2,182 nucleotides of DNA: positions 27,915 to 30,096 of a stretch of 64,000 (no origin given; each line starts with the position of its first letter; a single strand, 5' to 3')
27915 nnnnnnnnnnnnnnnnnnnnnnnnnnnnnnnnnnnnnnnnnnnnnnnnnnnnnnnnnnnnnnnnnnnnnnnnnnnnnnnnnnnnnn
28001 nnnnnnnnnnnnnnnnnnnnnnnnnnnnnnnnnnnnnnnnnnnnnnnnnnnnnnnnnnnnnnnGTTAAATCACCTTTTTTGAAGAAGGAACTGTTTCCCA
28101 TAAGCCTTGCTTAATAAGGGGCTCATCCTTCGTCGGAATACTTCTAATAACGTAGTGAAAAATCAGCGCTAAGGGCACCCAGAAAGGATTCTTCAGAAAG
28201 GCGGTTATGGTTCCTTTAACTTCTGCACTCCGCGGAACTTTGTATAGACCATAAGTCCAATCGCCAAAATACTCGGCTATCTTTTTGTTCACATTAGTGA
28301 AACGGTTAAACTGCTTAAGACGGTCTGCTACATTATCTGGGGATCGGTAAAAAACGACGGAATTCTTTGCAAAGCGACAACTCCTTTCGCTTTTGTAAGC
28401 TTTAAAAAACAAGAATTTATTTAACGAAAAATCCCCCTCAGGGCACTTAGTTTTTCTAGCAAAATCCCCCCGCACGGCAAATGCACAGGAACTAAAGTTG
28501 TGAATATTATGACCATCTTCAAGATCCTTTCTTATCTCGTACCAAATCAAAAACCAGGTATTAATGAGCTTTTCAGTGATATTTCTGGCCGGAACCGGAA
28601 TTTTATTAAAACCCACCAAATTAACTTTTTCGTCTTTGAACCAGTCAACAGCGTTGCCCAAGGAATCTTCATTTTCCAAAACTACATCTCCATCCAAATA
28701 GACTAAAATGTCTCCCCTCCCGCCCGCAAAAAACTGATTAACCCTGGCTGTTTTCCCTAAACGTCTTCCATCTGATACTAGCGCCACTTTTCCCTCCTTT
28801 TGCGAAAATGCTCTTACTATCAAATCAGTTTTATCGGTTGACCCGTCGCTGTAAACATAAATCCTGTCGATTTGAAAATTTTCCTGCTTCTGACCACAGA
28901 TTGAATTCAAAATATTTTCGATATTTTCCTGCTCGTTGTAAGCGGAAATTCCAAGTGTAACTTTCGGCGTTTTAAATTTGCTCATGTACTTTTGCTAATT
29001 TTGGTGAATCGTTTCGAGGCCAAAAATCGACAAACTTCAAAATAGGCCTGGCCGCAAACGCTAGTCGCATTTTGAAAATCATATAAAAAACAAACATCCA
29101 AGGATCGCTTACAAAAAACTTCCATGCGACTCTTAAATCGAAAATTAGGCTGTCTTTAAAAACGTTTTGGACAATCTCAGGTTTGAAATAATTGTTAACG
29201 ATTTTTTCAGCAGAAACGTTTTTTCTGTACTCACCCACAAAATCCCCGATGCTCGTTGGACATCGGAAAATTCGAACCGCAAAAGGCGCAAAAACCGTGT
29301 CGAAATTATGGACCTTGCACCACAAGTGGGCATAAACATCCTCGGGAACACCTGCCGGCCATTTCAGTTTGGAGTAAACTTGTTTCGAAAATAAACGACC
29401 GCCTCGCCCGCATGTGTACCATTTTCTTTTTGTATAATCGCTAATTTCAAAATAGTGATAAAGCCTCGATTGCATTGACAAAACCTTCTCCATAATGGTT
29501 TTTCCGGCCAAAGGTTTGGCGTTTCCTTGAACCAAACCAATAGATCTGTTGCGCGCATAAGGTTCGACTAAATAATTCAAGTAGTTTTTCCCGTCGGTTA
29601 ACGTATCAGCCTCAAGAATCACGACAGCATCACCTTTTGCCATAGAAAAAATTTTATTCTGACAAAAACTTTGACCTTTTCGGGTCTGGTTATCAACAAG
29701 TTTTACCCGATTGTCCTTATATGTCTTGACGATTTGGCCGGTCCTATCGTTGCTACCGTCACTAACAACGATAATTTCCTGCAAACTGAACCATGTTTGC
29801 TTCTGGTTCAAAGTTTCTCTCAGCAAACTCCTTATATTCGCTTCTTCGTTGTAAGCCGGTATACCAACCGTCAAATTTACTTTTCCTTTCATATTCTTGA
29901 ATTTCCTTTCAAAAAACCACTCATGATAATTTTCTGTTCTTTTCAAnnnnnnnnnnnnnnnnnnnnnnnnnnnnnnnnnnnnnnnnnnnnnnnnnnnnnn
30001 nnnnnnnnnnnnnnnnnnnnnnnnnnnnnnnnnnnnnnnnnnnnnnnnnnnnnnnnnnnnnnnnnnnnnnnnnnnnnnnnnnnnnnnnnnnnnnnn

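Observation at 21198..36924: Surface protein glycosylation island: GH, two GT-C transferases, four GT2 genes and the mega-GT, followed by a Ser/Thr/Pro-rich surface protein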

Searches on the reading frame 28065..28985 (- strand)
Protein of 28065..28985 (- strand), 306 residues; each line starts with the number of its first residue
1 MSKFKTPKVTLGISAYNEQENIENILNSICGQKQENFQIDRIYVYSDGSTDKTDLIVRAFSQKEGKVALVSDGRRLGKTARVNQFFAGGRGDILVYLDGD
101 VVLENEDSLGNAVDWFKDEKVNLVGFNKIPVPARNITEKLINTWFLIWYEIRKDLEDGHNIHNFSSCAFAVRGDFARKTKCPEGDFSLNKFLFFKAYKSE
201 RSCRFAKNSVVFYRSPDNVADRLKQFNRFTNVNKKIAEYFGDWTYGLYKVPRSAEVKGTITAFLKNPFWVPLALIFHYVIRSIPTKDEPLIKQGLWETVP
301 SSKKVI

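Call 4: search_protein_families(library=pfam, proteins=[window:28065-28985:-], max_evalue=0.01)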
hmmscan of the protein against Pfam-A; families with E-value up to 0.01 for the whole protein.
window:28065-28985:- (306 aa): 4 families
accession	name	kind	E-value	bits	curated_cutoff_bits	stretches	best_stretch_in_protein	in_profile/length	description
PF00535.33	Glycos_transf_2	-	2.5e-21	76.8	23.3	1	12-173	3-161/168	Glycosyl transferase family 2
PF13641.12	Glyco_tranf_2_3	-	1.1e-07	32.6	27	1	7-128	1-123/230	Glycosyltransferase like family 2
PF13632.12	Glyco_trans_2_3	-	2.1e-05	24.9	27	1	94-257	2-158/198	Glycosyl transferase family group 2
PF13704.12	Glyco_tranf_2_4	-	0.00065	20.6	27.5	1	25-103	6-84/98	Glycosyl transferase family 2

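Call 5: search_protein_families(library=ncbifam, proteins=[window:28065-28985:-], max_evalue=1)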
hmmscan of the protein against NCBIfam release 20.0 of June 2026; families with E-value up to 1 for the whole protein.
window:28065-28985:- (306 aa): 16 families
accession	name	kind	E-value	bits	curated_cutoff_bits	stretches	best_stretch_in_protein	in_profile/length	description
TIGR03937.1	PgaC_IcaA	equivalog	8.7e-13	48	422.3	1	5-106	43-141/407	poly-beta-1,6-N-acetyl-D-glucosamine synthase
NF047588.1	GlcsyltransPgfSStrep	equivalog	4.4e-09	36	500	1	8-101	2-96/308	glycosyltransferase PgfS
TIGR03965.1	mycofact_glyco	equivalog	4.1e-07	29.2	280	1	5-129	72-192/467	mycofactocin biosynthesis glycosyltransferase MftF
NF010496.0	PRK13915.1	equivalog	2.3e-06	26.9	262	1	6-103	30-129/307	glucosyl-3-phosphoglycerate synthase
NF007482.0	PRK10073.1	equivalog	2.9e-06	26.5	423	1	5-103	4-98/334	glycosyltransferase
NF007986.1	PRK10714.1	equivalog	6.7e-06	25.3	529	1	7-106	6-106/316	undecaprenyl-phosphate 4-deoxy-4-formamido-L-arabinose transferase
NF047683.1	TeichurnBiosyTuaG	equivalog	9.6e-06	25.4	400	1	5-119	4-114/252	teichuronic acid biosynthesis protein TuaG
TIGR03111.1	glyc2_xrt_Gpos1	hypoth_equivalog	1.3e-05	24.2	363.95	1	5-145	47-184/439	TIGR03111 family XrtG-associated glycosyltransferase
NF041875.1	EPS_EpsD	equivalog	9.6e-05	21.9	370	1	13-117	5-105/325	exopolysaccharide biosynthesis glycosyltransferase EpsD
NF053739.1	GlytfEpsEBac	equivalog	9.7e-05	21.5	450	1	7-125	1-117/265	glycosyltransferase EpsE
TIGR04283.1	glyco_like_mftF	equivalog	0.0002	21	182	1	13-124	5-105/221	TIGR04283 family arsenosugar biosynthesis glycosyltransferase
NF050050.1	ProtGlycPglI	equivalog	0.00067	19.1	500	1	7-103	2-96/306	GalNAc(5)-diNAcBac-PP-undecaprenol beta-1,3-glucosyltransferase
TIGR04195.1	S_glycosyl_SunS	equivalog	0.00099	18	350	1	3-60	53-105/421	SunS family peptide S-glycosyltransferase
NF038302.1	EPS_HpsE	equivalog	0.002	17.2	300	1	9-102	3-98/307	hormogonium polysaccharide biosynthesis glycosyltransferase HpsE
NF045692.1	OglycostaseCruG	equivalog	0.035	13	600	1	8-72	42-103/386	2'-O-glycosyltransferase CruG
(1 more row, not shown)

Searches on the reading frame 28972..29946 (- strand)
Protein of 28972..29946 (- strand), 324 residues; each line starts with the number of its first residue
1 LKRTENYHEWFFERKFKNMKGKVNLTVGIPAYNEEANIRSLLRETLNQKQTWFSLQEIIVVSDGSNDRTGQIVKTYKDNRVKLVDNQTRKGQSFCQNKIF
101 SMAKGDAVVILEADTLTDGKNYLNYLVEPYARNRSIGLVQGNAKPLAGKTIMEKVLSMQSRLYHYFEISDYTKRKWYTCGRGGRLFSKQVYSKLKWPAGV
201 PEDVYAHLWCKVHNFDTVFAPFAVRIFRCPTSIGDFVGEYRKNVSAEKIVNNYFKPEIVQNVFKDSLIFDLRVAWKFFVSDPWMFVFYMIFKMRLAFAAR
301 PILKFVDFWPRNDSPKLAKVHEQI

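Call 4: search_protein_families(library=pfam, proteins=[window:28972-29946:-], max_evalue=0.01)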
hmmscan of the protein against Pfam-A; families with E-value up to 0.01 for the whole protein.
window:28972-29946:- (324 aa): 3 families
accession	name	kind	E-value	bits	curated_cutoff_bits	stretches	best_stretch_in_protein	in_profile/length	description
PF00535.33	Glycos_transf_2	-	4.7e-23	82.4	23.3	1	26-193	1-166/168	Glycosyl transferase family 2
PF13641.12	Glyco_tranf_2_3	-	1.7e-15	58.1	27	1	25-224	3-208/230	Glycosyltransferase like family 2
PF10111.15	Glyco_tranf_2_2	-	3.2e-07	30.5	27.3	1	27-117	2-94/276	Glycosyltransferase like family 2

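Call 5: search_protein_families(library=ncbifam, proteins=[window:28972-29946:-], max_evalue=1)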
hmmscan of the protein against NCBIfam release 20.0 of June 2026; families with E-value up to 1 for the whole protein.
window:28972-29946:- (324 aa): 30 families (the best 25 are shown)
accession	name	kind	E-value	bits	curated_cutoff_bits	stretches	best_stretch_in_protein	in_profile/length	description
TIGR03937.1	PgaC_IcaA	equivalog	1e-18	67.5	422.3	1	17-155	39-175/407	poly-beta-1,6-N-acetyl-D-glucosamine synthase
NF007482.0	PRK10073.1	equivalog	1e-12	47.8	423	1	20-146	3-125/334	glycosyltransferase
NF038302.1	EPS_HpsE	equivalog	1.1e-11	44.2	300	1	23-118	1-100/307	hormogonium polysaccharide biosynthesis glycosyltransferase HpsE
NF010496.0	PRK13915.1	equivalog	2.8e-10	39.8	262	1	3-142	12-154/307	glucosyl-3-phosphoglycerate synthase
TIGR04283.1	glyco_like_mftF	equivalog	8.2e-10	38.6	182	1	26-118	2-86/221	TIGR04283 family arsenosugar biosynthesis glycosyltransferase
TIGR03965.1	mycofact_glyco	equivalog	4.1e-09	35.8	280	1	23-146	74-194/467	mycofactocin biosynthesis glycosyltransferase MftF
NF041875.1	EPS_EpsD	equivalog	9.1e-09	35.1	370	1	26-118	2-93/325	exopolysaccharide biosynthesis glycosyltransferase EpsD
NF047683.1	TeichurnBiosyTuaG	equivalog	4.8e-08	32.9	400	1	23-115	6-97/252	teichuronic acid biosynthesis protein TuaG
NF007986.1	PRK10714.1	equivalog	2.1e-07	30.2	529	1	24-116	7-102/316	undecaprenyl-phosphate 4-deoxy-4-formamido-L-arabinose transferase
NF041394.1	GtaseAglG_Halo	equivalog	2.3e-07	30.4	440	1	49-137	27-114/304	glucosyl-dolichyl phosphate glucuronosyltransferase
NF047588.1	GlcsyltransPgfSStrep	equivalog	2.8e-07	30.1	500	1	24-131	2-111/308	glycosyltransferase PgfS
NF050050.1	ProtGlycPglI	equivalog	8.4e-06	25.4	500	1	24-116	3-96/306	GalNAc(5)-diNAcBac-PP-undecaprenol beta-1,3-glucosyltransferase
TIGR04195.1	S_glycosyl_SunS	equivalog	1.9e-05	23.7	350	1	24-116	58-143/421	SunS family peptide S-glycosyltransferase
NF050819.1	PolSacchBiosHfsG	equivalog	2.6e-05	23.5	500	1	19-128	8-115/302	polysaccharide biosynthesis protein HfsG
TIGR04242.1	nodulat_NodC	equivalog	3.4e-05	23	550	1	22-139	47-164/395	chitooligosaccharide synthase NodC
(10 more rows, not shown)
